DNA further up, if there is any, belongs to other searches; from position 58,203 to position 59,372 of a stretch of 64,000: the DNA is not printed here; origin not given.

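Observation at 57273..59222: Mrr/PD-(D/E)xK-like nuclease domain fused to a eukaryote-style RGG/KFGG low-complexity tail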

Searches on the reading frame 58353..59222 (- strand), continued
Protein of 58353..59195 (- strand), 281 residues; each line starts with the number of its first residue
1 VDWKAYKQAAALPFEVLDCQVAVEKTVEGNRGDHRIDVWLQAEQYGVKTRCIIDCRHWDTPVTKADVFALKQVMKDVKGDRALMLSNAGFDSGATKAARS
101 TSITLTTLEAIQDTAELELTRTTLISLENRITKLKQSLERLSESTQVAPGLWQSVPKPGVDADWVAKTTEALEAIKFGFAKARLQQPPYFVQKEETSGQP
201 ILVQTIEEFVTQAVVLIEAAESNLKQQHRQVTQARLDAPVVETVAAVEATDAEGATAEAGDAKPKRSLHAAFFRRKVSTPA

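Call 59: get_annotated_region(hit=H1, flank=6000)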
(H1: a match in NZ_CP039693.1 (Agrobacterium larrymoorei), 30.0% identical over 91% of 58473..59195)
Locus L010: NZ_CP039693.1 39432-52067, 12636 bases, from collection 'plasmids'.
description: Agrobacterium larrymoorei strain CFBP5473 plasmid pAlCFBP5473, complete sequence
organism: Agrobacterium larrymoorei (NCBI taxid 160699)
taxonomy: Bacteria; Pseudomonadota; Alphaproteobacteria; Hyphomicrobiales; Rhizobiaceae; Agrobacterium; Agrobacterium larrymoorei
host: -; source: -; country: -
typing (MOB-suite, as given by PLSDB): conjugative; relaxase MOBP,MOBQ; mating-pair formation MPF_T
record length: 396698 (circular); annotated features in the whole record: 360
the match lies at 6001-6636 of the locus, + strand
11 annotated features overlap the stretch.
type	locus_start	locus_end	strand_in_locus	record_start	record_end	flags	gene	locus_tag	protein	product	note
CDS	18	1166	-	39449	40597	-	-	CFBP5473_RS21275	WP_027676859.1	site-specific integrase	GO:0015074 - DNA integration [Evidence IEA]; GO:0006310 - DNA recombination [Evidence IEA]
CDS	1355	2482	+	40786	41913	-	-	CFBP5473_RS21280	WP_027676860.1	RHE_PE00001 family protein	-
CDS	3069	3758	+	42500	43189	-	-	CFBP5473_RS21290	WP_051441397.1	hypothetical protein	-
CDS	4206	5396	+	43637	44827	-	-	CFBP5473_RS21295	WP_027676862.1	PfkB family carbohydrate kinase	-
CDS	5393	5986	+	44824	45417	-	-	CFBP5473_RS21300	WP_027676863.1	7-cyano-7-deazaguanine synthase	-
CDS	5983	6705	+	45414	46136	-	-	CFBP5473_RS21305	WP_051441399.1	restriction endonuclease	GO:0009307 - DNA restriction-modification system [Evidence IEA]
CDS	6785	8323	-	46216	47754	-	-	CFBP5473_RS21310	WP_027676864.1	IS3 family transposase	-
CDS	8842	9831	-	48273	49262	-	-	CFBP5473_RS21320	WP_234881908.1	UvrD-helicase domain-containing protein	-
CDS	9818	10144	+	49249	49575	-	-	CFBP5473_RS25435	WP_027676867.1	hypothetical protein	-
CDS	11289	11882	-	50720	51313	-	-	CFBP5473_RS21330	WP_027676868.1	DUF6088 family protein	-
CDS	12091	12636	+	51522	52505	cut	-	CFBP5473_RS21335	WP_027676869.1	WYL domain-containing protein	-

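Call 60: get_annotated_region(hit=H3, flank=6000)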
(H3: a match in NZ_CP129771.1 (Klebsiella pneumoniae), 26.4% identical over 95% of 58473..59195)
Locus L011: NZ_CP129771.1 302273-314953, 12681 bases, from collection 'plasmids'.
description: Klebsiella pneumoniae strain 2020C07-038 plasmid p2020C07-038-691k
organism: Klebsiella pneumoniae (NCBI taxid 573)
taxonomy: Bacteria; Pseudomonadota; Gammaproteobacteria; Enterobacterales; Enterobacteriaceae; Klebsiella; Klebsiella pneumoniae
host: -; source: Homo sapiens,whole organism; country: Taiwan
typing (MOB-suite, as given by PLSDB): non-mobilizable
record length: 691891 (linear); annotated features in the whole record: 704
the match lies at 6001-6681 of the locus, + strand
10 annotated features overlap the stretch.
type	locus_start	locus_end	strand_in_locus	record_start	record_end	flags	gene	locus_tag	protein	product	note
CDS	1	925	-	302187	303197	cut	-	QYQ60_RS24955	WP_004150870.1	hypothetical protein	-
CDS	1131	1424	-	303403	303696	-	-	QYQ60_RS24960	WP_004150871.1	SymE family type I addiction module toxin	GO:0016070 - RNA metabolic process [Evidence IEA]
CDS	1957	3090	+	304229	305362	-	-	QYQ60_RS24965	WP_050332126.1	hypothetical protein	-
CDS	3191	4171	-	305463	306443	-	-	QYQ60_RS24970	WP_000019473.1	IS5-like element ISKpn26 family transposase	-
CDS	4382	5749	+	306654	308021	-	-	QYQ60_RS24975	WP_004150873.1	hypothetical protein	-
CDS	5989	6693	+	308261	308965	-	-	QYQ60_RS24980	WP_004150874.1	restriction endonuclease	-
CDS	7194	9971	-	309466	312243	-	-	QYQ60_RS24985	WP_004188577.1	conjugative transfer ATPase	GO:0008150 - biological_process [Evidence IEA]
CDS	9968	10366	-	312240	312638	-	-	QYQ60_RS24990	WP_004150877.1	TIGR03751 family conjugal transfer lipoprotein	GO:0008150 - biological_process [Evidence IEA]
CDS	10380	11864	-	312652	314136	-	-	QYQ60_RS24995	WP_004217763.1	TIGR03752 family integrating conjugative element protein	GO:0008150 - biological_process [Evidence IEA]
CDS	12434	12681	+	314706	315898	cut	-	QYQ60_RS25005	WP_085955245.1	IS3-like element ISKpn18 family transposase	-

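Call 67: find_related_loci(query=A2, collection=metagenome_contigs, flank=4000)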
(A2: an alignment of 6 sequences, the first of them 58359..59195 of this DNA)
Query A2 (279 aa) in metagenome_contigs; peptide patterns used: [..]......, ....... (x = any residue, [..] = any of these).
254 stretches matched a pattern, but none encodes a relative of the query by tblastn (E <= 1e-3).

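Call 77: fold_search(model_id=the predicted structure, library=pdb)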
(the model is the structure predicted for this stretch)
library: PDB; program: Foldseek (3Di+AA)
matches with E <= 10: 173; with E <= 0.001: 0
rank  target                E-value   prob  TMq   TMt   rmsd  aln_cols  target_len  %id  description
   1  3pwx_B                2.1e-01  0.35  0.18  0.24  19.8       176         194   11  Structure of putative flagellar hook-associated protein from Vibrio parahaemolyticus (released 2011-01-19)
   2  9m08_C                3.3e-01  0.20  0.16  0.27  20.9       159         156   11  Structure of outer membrane lipoprotein QseG and histidine kinase QseE complex (released 2025-11-19)
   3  9cc9_G                4.2e-01  0.15  0.15  0.06  14.9       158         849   14  Dodecameric state of the NRC4 resistosome (released 2024-09-11)
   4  1q5n                  4.7e-01  0.35  0.20  0.13  16.5       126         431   13  Crystal Structure of beta-carboxy-cis,cis-muconate cycloisomerase (CMLE) from Acinetobacter calcoaceticus sp. ADP1 (released 2003-08-19)
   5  8snb_6Q               6.3e-01  0.12  0.16  0.20  55.6       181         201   15  atomic model of sea urchin sperm doublet microtubule (48-nm periodicity) (released 2023-06-28)
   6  7uj2_B                6.7e-01  0.11  0.15  0.23  18.8       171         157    8  OspC Type B (released 2023-04-05)
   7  6xzg_DP1              6.7e-01  0.08  0.11  0.07  18.2       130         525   12  Influenza C virus polymerase in complex with chicken ANP32A - Subclass 3 (released 2020-11-25)
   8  9cc8_A                7.1e-01  0.12  0.13  0.05  14.1       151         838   11  Hexameric state of the NRC4 resistosome (released 2024-09-11)
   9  7w5z_C3               7.5e-01  0.21  0.21  0.12  11.4       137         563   14  Cryo-EM structure of Tetrahymena thermophila mitochondrial complex IV, composite dimer model (released 2022-04-06)
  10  8a22_Bg               7.5e-01  0.20  0.16  0.32   9.5       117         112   10  Structure of the mitochondrial ribosome from Polytomella magna (released 2022-11-16)
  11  8b6h_DC               8.0e-01  0.28  0.23  0.13  10.8       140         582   11  Cryo-EM structure of cytochrome c oxidase dimer (complex IV) from respiratory supercomplex of Tetrahymena thermophila (released 2023-03-29)
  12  6duw                  8.9e-01  0.35  0.23  0.30  10.6       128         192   10  Crystal structure of the alpha-N-catenin actin-binding domain H1 mutant (released 2018-12-19)
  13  7uj2_A                8.9e-01  0.10  0.15  0.23  19.5       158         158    8  OspC Type B (released 2023-04-05)
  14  7bml_A                9.5e-01  0.09  0.14  0.21  20.0       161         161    8  Crystal structure of outer surface protein C (OspC) from Borrelia burgdorferi (released 2021-02-10)
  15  5e3v                  1.1e+00  0.06  0.14  0.13  18.8       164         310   13  Truncated X-ray crystal structure of Adenylosuccinate Lyase from Salmonella typhimurium (released 2016-10-05)
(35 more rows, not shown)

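Call 78: search_solved_structures(query=A3, max_evalue=1, show_alignments=2)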
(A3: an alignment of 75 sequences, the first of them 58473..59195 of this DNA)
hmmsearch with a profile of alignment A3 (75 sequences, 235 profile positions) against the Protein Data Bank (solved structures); distinct sequences matched with E-value up to 1: 5.
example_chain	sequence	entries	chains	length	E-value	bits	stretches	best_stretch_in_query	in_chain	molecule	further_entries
6gxr_A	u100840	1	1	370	3.1e-09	40.3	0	37-64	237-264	BP39L lectin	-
6dlc_A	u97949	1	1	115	0.12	15.5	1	122-226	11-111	Designed protein DHD1:234_A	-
3ni0_A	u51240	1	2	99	0.14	15.3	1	95-151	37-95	Bone marrow stromal antigen 2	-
3ajw_A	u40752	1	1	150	0.41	13.8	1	106-198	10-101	Flagellar fliJ protein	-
5cmz_B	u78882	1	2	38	0.49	13.5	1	204-233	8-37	Artificial HIV entry inhibitor AP3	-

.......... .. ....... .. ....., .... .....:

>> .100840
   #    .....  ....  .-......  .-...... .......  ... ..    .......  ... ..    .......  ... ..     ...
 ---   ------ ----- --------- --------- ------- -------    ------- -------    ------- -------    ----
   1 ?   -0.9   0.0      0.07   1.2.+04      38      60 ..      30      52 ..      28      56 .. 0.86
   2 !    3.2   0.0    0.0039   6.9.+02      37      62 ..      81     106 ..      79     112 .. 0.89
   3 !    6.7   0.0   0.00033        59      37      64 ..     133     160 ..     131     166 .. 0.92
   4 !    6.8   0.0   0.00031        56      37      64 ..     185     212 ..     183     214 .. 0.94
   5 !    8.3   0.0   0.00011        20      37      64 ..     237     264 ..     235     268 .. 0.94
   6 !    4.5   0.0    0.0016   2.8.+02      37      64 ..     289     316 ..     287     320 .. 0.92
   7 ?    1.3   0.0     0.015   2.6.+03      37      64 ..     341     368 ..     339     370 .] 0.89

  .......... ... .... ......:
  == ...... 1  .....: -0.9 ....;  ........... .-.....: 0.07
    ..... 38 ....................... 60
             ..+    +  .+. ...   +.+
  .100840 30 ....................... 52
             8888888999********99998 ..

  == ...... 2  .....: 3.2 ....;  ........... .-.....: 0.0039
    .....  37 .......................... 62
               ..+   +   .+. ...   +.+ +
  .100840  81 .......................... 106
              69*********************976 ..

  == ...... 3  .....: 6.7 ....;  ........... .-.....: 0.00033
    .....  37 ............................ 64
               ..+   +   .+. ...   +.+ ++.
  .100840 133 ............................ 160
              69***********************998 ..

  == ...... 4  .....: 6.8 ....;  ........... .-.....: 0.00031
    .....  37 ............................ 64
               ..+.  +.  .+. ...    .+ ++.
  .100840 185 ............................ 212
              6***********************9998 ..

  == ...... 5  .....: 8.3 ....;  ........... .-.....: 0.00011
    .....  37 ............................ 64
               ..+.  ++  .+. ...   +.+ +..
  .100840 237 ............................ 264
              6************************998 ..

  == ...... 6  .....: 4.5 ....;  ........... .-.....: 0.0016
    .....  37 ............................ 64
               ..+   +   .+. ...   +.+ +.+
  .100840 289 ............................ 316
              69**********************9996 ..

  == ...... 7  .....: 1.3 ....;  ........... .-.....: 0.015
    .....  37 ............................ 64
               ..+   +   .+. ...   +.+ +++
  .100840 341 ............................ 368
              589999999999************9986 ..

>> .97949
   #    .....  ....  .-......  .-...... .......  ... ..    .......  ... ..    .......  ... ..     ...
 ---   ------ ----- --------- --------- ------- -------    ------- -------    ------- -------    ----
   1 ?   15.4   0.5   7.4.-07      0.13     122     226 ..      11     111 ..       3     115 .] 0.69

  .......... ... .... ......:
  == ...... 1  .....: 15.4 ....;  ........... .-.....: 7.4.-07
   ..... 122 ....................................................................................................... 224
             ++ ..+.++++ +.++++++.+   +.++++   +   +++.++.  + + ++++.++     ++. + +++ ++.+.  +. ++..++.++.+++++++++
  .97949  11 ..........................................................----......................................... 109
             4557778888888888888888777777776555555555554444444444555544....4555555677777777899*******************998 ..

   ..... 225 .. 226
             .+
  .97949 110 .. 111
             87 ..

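Call 86: search_protein_families(library=padloc, proteins=[P0006, P0007, P0010, P0036, P0040, P0110, P0063, L010:5983-6705:+, L011:5989-6693:+], max_evalue=0.001)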
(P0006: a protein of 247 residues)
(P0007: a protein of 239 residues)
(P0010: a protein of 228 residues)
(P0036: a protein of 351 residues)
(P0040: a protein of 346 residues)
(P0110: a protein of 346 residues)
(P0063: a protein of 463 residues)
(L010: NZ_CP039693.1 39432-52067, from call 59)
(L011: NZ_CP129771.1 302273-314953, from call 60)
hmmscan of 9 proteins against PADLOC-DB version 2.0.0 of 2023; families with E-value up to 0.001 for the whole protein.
P0006 (247 aa): 1 family
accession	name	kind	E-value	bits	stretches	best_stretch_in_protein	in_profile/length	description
PDLC04815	PDC-S02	-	3e-06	24.8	1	31-104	231-305/346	-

P0007 (239 aa): 1 family
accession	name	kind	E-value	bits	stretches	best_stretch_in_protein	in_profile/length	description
PDLC00631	ZorD1|ZorD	-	0.00062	15.6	1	4-117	951-1062/1071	"SWI2/SNF2 helicase, Mrr-like nuclease"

P0010 (228 aa): 1 family
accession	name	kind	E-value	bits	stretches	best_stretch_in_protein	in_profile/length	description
PDLC04815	PDC-S02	-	0.00035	18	1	36-105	236-308/346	-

P0036 (351 aa): 1 family
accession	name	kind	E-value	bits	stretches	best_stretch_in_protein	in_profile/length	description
PDLC04815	PDC-S02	-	0.0001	19.7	1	38-103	236-302/346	-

P0040 (346 aa): 0 families

P0110 (346 aa): 1 family
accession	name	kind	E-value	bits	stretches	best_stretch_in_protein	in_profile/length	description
PDLC04815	PDC-S02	-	0.0006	17.2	1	36-105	234-304/346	-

P0063 (463 aa): 0 families

L010:5983-6705:+ (240 aa): 1 family
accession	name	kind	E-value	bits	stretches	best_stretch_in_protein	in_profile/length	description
PDLC04815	PDC-S02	-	0.00011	19.6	1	32-109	230-306/346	-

L011:5989-6693:+ (234 aa): 1 family
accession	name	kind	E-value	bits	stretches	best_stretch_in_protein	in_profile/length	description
PDLC04815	PDC-S02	-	0.00062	17.2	1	38-101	236-300/346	-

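Call 87: search_protein_families(library=ncbifam, proteins=[P0006, P0010, P0036, L010:5983-6705:+, L011:5989-6693:+], max_evalue=0.001)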
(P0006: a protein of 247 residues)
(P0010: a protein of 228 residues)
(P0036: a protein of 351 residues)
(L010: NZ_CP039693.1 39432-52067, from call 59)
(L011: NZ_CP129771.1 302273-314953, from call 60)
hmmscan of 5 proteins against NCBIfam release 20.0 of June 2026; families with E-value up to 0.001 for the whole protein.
P0006 (247 aa): 0 families

P0010 (228 aa): 0 families

P0036 (351 aa): 0 families

L010:5983-6705:+ (240 aa): 0 families

L011:5989-6693:+ (234 aa): 0 families
